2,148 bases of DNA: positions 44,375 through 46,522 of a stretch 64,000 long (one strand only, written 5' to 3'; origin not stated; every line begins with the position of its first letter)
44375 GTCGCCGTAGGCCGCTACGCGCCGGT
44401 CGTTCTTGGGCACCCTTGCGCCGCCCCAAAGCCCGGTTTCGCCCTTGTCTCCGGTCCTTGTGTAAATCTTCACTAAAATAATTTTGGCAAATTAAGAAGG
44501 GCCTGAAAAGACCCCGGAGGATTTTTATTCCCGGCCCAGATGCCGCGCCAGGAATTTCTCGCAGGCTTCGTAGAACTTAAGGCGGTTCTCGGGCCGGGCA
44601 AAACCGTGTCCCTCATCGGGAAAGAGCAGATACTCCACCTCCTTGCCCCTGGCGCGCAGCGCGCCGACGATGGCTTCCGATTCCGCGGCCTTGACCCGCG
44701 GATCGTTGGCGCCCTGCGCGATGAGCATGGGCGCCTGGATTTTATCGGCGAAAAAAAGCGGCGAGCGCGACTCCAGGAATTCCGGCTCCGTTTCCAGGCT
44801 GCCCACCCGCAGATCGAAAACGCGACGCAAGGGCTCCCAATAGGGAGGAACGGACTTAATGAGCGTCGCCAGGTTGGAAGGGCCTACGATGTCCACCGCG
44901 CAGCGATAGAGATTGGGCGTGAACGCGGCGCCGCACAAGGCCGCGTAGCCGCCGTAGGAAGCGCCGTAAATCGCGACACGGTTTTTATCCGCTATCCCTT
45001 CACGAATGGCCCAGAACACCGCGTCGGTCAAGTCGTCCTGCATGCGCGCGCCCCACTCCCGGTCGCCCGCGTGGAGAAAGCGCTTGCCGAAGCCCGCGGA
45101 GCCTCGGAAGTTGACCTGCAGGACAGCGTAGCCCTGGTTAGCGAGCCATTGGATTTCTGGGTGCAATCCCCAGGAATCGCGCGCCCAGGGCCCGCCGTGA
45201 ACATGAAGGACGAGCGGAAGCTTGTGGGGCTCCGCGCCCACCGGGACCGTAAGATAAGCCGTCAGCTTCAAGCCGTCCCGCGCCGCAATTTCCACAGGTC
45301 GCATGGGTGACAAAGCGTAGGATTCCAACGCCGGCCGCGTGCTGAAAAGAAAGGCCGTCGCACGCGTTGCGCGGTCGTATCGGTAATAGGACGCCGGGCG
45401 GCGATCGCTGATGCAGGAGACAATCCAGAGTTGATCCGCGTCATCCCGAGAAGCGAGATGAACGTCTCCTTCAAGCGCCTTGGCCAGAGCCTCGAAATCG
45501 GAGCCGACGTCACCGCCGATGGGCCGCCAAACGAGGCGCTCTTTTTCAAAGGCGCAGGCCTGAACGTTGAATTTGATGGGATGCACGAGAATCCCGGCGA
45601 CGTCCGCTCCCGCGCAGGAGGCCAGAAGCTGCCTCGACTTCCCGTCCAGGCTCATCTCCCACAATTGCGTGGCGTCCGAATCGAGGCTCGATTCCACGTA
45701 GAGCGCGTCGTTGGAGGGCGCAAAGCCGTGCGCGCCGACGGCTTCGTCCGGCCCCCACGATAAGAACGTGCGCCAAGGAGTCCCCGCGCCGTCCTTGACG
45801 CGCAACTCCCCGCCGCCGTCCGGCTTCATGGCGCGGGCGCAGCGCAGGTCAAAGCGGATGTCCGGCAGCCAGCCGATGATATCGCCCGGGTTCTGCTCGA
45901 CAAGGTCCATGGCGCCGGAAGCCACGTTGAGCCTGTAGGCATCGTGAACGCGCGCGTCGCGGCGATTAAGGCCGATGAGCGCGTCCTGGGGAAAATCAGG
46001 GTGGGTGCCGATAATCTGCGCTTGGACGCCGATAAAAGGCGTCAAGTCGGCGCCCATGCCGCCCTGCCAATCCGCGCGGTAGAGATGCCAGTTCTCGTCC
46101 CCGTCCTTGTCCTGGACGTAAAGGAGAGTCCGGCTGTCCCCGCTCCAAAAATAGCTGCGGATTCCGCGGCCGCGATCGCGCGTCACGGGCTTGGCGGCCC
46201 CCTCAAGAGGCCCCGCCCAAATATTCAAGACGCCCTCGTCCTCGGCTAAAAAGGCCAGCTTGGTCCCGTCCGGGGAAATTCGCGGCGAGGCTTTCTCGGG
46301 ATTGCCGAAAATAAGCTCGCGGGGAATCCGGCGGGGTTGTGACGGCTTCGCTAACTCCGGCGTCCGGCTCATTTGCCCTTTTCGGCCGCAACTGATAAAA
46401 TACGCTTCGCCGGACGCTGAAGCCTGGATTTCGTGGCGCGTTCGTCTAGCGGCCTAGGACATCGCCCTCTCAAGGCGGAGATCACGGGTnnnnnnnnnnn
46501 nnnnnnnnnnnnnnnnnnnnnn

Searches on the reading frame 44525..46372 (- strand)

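Call 59: search_protein_families(library=pfam, proteins=[window:44525-46372:-], max_evalue=0.001)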
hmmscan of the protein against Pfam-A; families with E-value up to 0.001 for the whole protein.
window:44525-46372:- (615 aa): 11 families
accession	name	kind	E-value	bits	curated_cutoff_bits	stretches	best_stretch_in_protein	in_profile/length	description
PF00326.27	Peptidase_S9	-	4.6e-46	157.4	22.6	1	404-613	4-211/213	Prolyl oligopeptidase family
PF02129.25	Peptidase_S15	-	1.6e-15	57.9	23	1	366-502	1-133/262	X-Pro dipeptidyl-peptidase (S15 family)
PF20434.5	BD-FAE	-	3.9e-15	56.4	26.8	1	383-570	11-213/215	BD-FAE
PF01738.24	DLH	-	1.4e-10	41.6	21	1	398-598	20-195/217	Dienelactone hydrolase family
PF07676.18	PD40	-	2.8e-07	30.8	20.9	1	18-52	2-37/38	WD40-like Beta Propeller Repeat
PF12146.15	Hydrolase_4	-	2.9e-07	30.5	27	0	387-483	6-95/239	Serine aminopeptidase, S33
PF12697.13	Abhydrolase_6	-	8e-07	30.4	26.3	1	388-544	1-134/217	Alpha/beta hydrolase family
PF05448.18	AXE1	-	7.3e-06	25.4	21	0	366-429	65-124/321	Acetyl xylan esterase (AXE1)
PF00561.26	Abhydrolase_1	-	3e-05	24.3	25.8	0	386-493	1-98/245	alpha/beta hydrolase fold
PF00756.26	Esterase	-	0.00023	21.5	22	1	435-561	85-198/251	Putative esterase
PF07859.19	Abhydrolase_3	-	0.00029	21.1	25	0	545-592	162-209/210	alpha/beta hydrolase fold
